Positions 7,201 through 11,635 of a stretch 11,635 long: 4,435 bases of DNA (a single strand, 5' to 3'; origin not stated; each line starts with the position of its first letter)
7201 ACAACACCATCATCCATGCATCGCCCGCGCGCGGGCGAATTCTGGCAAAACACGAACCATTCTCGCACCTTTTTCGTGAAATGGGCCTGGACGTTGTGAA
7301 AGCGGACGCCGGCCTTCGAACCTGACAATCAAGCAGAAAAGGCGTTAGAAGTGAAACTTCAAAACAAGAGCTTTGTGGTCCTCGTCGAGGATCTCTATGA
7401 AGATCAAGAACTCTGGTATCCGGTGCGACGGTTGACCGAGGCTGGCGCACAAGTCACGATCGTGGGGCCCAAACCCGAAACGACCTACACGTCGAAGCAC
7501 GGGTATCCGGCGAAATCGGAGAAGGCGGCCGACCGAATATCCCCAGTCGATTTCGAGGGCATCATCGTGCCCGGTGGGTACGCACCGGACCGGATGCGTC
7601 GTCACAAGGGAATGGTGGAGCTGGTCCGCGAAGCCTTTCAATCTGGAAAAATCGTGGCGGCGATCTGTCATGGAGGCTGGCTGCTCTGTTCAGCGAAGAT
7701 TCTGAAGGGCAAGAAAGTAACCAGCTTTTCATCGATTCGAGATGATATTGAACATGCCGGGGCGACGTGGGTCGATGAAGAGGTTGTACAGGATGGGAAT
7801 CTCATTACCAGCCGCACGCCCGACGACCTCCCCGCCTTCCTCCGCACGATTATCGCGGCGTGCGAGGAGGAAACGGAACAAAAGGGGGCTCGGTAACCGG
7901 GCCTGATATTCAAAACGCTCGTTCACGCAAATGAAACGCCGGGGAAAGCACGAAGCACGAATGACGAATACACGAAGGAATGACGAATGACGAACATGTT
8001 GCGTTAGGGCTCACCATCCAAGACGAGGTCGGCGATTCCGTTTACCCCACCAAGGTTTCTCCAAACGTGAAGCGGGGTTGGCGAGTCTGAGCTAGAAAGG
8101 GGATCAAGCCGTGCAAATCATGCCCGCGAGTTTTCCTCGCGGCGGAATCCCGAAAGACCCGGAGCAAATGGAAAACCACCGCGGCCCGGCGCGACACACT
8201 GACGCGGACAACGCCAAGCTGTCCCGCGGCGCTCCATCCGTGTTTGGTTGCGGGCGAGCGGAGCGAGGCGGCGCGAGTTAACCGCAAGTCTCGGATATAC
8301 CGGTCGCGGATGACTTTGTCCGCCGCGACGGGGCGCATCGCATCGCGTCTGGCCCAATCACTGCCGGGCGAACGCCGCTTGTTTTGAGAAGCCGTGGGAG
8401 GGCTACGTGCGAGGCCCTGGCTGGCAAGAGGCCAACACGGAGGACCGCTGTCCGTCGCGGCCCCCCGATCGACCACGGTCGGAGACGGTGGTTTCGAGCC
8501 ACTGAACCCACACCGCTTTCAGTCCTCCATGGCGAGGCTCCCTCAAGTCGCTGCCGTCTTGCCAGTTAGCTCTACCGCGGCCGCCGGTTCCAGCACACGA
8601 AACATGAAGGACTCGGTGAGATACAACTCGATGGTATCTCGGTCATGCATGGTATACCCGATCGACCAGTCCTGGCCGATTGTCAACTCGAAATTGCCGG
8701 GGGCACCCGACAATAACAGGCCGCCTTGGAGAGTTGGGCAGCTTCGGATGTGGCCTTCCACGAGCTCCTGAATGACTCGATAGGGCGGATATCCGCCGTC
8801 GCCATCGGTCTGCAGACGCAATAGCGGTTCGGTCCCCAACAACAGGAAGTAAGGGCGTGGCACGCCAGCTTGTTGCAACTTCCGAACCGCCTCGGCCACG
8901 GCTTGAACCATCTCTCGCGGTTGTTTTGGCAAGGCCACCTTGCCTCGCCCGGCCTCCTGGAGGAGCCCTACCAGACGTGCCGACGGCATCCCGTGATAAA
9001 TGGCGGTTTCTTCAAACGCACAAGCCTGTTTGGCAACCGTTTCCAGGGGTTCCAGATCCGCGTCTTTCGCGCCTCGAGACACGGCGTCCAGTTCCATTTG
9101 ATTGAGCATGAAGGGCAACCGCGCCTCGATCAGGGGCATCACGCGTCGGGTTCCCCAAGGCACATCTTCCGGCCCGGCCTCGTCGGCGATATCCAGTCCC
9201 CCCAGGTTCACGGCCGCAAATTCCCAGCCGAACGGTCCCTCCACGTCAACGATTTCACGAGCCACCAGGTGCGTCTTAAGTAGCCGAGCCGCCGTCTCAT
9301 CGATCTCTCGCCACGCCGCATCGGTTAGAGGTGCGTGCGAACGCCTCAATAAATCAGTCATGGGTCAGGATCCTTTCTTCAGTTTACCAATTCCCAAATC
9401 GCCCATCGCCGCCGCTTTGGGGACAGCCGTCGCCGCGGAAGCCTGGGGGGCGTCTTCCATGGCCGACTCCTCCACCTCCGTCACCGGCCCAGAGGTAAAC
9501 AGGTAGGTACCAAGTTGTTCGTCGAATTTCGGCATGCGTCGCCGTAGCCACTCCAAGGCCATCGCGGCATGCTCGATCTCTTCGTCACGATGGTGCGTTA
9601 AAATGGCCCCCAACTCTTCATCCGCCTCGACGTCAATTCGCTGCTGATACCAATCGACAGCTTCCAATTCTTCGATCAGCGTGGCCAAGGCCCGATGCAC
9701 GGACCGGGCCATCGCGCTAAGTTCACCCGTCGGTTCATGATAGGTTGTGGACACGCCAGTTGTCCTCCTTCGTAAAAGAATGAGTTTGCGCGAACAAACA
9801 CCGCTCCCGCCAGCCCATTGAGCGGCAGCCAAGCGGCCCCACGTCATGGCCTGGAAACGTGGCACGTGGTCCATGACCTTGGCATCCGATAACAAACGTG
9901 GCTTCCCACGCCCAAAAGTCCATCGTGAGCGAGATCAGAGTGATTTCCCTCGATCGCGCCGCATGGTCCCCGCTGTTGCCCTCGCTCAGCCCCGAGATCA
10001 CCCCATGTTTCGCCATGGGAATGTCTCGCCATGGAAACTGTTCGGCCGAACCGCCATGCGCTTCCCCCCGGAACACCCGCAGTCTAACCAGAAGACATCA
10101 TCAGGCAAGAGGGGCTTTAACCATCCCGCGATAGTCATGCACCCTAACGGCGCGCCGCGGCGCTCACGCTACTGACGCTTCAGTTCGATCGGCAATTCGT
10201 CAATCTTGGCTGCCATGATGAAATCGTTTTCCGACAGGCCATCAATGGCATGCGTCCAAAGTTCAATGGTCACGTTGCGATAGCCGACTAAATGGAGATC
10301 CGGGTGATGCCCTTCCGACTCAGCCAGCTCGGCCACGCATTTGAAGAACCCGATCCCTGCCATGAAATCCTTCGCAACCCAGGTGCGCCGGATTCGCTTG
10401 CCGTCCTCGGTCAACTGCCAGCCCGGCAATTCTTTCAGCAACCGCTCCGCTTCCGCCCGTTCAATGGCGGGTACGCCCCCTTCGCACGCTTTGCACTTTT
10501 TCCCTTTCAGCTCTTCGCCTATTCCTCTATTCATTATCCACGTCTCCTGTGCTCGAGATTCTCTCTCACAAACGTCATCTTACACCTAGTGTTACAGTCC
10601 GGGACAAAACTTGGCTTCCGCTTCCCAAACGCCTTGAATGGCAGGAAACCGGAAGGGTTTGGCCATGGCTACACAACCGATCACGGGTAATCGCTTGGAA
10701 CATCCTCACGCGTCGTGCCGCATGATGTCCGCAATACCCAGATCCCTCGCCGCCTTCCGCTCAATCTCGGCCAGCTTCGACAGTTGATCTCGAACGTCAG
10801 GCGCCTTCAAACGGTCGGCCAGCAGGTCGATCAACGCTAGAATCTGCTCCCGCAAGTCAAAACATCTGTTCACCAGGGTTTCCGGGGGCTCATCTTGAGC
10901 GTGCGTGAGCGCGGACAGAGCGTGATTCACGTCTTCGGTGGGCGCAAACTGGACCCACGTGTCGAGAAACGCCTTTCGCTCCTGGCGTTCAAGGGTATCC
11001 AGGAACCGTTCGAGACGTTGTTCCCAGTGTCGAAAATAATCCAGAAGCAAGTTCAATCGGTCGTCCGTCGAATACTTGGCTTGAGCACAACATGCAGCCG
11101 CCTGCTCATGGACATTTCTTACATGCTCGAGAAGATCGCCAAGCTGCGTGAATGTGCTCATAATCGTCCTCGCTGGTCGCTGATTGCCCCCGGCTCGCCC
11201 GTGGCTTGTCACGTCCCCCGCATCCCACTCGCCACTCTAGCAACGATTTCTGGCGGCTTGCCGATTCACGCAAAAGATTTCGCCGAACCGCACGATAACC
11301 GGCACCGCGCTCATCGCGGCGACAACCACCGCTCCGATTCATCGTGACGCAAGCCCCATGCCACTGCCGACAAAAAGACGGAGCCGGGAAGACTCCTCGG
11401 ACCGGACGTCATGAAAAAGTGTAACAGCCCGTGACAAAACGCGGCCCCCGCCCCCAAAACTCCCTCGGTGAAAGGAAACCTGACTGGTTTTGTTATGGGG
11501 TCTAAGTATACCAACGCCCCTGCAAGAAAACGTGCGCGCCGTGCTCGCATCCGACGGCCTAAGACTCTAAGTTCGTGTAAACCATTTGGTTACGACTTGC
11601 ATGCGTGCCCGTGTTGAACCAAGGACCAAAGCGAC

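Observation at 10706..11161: Candidate second encapsulin cargo: His/Glu-rich helical protein with a DLGI-containing C-terminal tail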

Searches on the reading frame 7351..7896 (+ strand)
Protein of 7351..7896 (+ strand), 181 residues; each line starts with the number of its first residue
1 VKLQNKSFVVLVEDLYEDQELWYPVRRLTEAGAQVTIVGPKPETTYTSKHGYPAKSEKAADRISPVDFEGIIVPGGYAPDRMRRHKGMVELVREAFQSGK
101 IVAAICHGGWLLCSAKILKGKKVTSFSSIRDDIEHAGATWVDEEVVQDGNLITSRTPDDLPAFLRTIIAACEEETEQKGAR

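Call 3: search_protein_families(library=pfam, proteins=[window:7351-7896:+], max_evalue=1)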
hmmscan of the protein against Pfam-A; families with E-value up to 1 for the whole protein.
window:7351-7896:+ (181 aa): 4 families
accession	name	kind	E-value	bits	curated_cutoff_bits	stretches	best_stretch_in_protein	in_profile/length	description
PF01965.30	DJ-1_PfpI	-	7.1e-50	169.5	26.6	1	7-169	2-164/165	DJ-1/PfpI family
PF07685.20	GATase_3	-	0.0042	17.2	27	1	67-119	40-94/196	CobB/CobQ-like glutamine amidotransferase domain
PF00117.34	GATase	-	0.0048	17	22.8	1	25-114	14-87/190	Glutamine amidotransferase class-I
PF18011.7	Catalase_C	-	0.16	12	24.6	1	28-121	27-120/150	C-terminal domain found in long catalases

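Call 4: search_protein_families(library=ncbifam, proteins=[window:7351-7896:+], max_evalue=1)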
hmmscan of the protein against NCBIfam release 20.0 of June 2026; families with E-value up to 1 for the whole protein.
window:7351-7896:+ (181 aa): 11 families
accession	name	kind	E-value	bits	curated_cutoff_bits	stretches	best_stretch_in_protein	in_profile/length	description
TIGR01382.1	PfpI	subfamily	6.8e-52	175.4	139.05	1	9-170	3-167/169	DJ-1/PfpI/YhbO family deglycase/protease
NF040823.1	deglyc_PfpI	equivalog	3.3e-44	150.7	330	1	9-168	4-162/166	deglycase PfpI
TIGR01383.1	not_thiJ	equivalog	1.5e-17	63.9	131.25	1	9-161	3-158/180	DJ-1 family glyoxalase III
NF008605.0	PRK11574.1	equivalog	5.4e-10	39.3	252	1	62-159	61-160/196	protein deglycase YajL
NF006902.0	PRK09393.1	equivalog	8.5e-05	21.9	425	1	70-154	79-165/327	transcriptional regulator FtrA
TIGR01737.1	FGAM_synth_I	equivalog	0.002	17.5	177.8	1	65-121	38-100/228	phosphoribosylformylglycinamidine synthase I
NF002957.0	PRK03619.1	equivalog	0.0024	17.3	212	1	65-121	40-101/222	phosphoribosylformylglycinamidine synthase subunit PurQ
NF052371.1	TransRegGbdRPseu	equivalog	0.0062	15.6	480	1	66-122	81-136/365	choline metabolism transcriptional regulator GbdR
TIGR03800.1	PLP_synth_Pdx2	equivalog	0.048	13.6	105.55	1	55-118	26-88/184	pyridoxal 5'-phosphate synthase glutaminase subunit PdxT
NF008747.0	PRK11780.1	equivalog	0.066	13.1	180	1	63-138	81-169/218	isoprenoid biosynthesis glyoxalase ElbB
NF003168.0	PRK04155.1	equivalog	0.071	12.2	365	1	66-123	146-210/287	glyoxalase III HchA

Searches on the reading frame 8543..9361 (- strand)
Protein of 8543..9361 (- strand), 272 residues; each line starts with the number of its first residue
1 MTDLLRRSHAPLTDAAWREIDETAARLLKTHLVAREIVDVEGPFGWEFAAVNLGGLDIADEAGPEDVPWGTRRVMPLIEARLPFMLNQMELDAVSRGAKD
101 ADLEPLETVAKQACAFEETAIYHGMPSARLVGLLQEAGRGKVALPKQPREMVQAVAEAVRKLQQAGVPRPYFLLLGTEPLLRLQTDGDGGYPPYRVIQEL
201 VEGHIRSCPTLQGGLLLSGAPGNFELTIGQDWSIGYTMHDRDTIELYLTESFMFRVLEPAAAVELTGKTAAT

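Call 3: search_protein_families(library=pfam, proteins=[window:8543-9361:-], max_evalue=1)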
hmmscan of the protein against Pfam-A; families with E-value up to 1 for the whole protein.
window:8543-9361:- (272 aa): 1 family
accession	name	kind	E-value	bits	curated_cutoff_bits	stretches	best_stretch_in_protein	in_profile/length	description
PF04454.18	Linocin_M18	-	3.5e-76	256.2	24.3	1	3-252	2-252/253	Encapsulating protein for peroxidase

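Call 4: search_protein_families(library=ncbifam, proteins=[window:8543-9361:-], max_evalue=1)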
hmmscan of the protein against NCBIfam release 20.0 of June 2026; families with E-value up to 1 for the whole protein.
window:8543-9361:- (272 aa): 2 families
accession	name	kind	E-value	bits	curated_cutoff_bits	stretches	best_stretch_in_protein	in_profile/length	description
NF041155.2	encap_f1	equivalog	5.8e-79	265.2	100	1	5-265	1-261/261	family 1 encapsulin nanocompartment shell protein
NF047869.1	myo_kin_aldol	exception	0.18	10.1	600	1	79-165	324-408/586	bifunctional 5-dehydro-2-deoxygluconokinase/5-dehydro-2-deoxyphosphogluconate aldolase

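Call 48: find_related_loci(query=A5, collection=genome_contigs, flank=10000)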
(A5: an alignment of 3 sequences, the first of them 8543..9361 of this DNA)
Query A5 (272 aa) in genome_contigs; peptide patterns used: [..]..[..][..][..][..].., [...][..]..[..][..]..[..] (x = any residue, [..] = any of these).
200 stretches matched a pattern; 18 encode a relative of the query (tblastn E <= 1e-3); 18 distinct loci.
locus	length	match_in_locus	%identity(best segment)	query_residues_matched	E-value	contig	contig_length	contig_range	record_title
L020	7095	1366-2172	41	1-269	1e-55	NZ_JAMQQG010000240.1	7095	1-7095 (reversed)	Frankia sp. R82 strain R8 NODE_219_length_7095_cov_78.084070, whole genome shotgun sequence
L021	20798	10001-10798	39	1-265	2e-55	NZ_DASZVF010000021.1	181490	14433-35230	MAG: Humibacter sp. isolate SMAG_U6124 k141_586878, whole genome shotgun sequence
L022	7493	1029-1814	41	5-265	3e-55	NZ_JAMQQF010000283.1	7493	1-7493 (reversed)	Frankia sp. AiPs1 NODE_283_length_7493_cov_69.574703, whole genome shotgun sequence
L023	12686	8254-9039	40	5-265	7e-55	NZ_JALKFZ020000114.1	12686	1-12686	Frankia sp. AiPa1 NODE_114_length_12686_cov_82.468792, whole genome shotgun sequence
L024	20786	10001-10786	41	5-265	9e-55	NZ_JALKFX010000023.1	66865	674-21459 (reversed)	Frankia sp. AgB32 NODE_29_length_66865_cov_40.591948, whole genome shotgun sequence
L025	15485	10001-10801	40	5-270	3e-54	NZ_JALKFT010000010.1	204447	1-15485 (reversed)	Frankia umida strain Ag45/Mut15 NODE_10_length_204447_cov_46.029902, whole genome shotgun sequence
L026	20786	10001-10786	40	5-265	3e-54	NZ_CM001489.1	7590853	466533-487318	Frankia sp. QA3 chromosome, whole genome shotgun sequence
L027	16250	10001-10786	41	5-265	1e-53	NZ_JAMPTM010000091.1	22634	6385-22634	Frankia gtarii strain Agncl-4 NODE_91_length_22634_cov_26.7482, whole genome shotgun sequence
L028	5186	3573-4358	40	5-265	6e-54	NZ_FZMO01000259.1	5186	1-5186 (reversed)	Frankia canadensis isolate FRACA_ARgP5, whole genome shotgun sequence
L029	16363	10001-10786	40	5-265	2e-53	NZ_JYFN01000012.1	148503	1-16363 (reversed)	Frankia torreyi strain CpI1 FF36_scaffold_11.12, whole genome shotgun sequence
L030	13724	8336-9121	40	5-265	7e-53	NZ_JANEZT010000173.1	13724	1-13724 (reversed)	Frankia tisae strain Agncl-8 NODE_173_length_13724_cov_12.9068, whole genome shotgun sequence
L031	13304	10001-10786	39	5-265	1e-52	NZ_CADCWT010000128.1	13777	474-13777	Candidatus Frankia alpina isolate AiOr, whole genome shotgun sequence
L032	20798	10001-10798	37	1-266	4e-50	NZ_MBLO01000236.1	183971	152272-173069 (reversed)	Pseudofrankia sp. BMG5.36 contig_59, whole genome shotgun sequence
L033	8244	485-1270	39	5-266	2e-46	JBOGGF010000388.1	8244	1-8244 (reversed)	MAG: Acidimicrobiales bacterium isolate TC-S_metabat2.bin.330 k127_4783401, whole genome shotgun sequence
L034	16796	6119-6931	38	1-271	3e-42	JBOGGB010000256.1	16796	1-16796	MAG: Acidimicrobiales bacterium isolate TC-S_metabat2.bin.458_sub k127_93262, whole genome shotgun sequence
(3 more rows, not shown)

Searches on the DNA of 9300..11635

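Call 78: search_rna_families(source=window, threshold=evalue, max_evalue=1, start=9300, end=11635)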
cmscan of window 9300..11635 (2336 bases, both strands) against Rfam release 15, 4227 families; matches with E-value up to 1: 0.
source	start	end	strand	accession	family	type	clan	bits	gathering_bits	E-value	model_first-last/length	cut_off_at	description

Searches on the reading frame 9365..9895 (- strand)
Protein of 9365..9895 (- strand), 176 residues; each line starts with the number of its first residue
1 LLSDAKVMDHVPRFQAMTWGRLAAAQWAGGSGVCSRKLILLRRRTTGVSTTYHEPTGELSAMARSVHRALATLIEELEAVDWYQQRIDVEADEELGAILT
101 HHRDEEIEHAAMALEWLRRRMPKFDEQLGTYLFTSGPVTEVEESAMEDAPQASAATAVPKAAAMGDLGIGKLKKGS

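Call 3: search_protein_families(library=pfam, proteins=[window:9365-9895:-], max_evalue=1)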
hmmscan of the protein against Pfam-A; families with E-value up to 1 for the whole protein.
window:9365-9895:- (176 aa): 4 families
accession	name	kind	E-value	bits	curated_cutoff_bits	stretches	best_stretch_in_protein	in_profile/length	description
PF22277.2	EncFtn-like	-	2.7e-37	126.8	27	1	52-134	2-84/85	EncFtn-like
PF09496.15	CENP-O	-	0.03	14.9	23.9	1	49-124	79-155/197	Cenp-O kinetochore centromere component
PF03232.19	COQ7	-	0.043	13.9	23.5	1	83-116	117-143/169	Ubiquinone biosynthesis protein COQ7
PF10118.14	Metal_hydrol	-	0.045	13.9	33.2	1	65-128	111-178/247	Predicted metal-dependent hydrolase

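Call 4: search_protein_families(library=ncbifam, proteins=[window:9365-9895:-], max_evalue=1)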
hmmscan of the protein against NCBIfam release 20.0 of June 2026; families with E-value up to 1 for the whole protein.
window:9365-9895:- (176 aa): 4 families
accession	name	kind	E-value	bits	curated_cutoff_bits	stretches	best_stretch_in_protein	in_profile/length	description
TIGR04535.1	ferrit_encaps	subfamily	1.2e-40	138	125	1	52-173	1-114/114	encapsulin-associated ferritin-like protein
NF058679.1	EncB_fam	subfamily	1.8e-17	63.4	90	1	63-171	19-116/117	encapsulin nanocompartment ferritin-likeEncB family encapsulin nanocompartment ferritin-like cargo protein cargo protein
NF058678.1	EncB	exception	0.0036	17.5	210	1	65-162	11-107/160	encapsulin nanocompartment ferritin-like cargo protein EncB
NF006033.0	PRK08175.1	equivalog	0.13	11.2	647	1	80-113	84-117/407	alanine transaminase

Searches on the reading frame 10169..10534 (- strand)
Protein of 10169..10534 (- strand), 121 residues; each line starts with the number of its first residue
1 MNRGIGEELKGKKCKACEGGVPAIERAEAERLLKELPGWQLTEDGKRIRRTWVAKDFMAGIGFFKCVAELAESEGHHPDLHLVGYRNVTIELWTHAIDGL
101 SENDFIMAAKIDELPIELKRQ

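Call 3: search_protein_families(library=pfam, proteins=[window:10169-10534:-], max_evalue=1)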
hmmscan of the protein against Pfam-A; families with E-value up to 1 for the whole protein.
window:10169-10534:- (121 aa): 1 family
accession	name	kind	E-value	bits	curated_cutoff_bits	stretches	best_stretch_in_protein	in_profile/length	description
PF01329.24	Pterin_4a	-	8.6e-31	106.4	26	1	24-114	3-91/91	Pterin 4 alpha carbinolamine dehydratase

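Call 4: search_protein_families(library=ncbifam, proteins=[window:10169-10534:-], max_evalue=1)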
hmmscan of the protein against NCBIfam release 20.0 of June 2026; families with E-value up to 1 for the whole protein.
window:10169-10534:- (121 aa): 5 families
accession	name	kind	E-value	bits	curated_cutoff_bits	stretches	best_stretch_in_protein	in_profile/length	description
NF002019.0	PRK00823.1-4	equivalog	5.1e-30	103.9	137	1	8-114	6-111/116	4a-hydroxytetrahydrobiopterin dehydratase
NF002016.0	PRK00823.1-1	equivalog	5.9e-29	100.5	133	1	8-114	3-110/113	4a-hydroxytetrahydrobiopterin dehydratase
NF002017.0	PRK00823.1-2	equivalog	7.6e-24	83.6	80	1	25-114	6-92/94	4a-hydroxytetrahydrobiopterin dehydratase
NF002018.0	PRK00823.1-3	equivalog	7.4e-21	74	108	1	24-114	6-95/98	4a-hydroxytetrahydrobiopterin dehydratase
NF002020.0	PRK00823.1-5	equivalog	4.2e-15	55.9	146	1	23-116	14-106/111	4a-hydroxytetrahydrobiopterin dehydratase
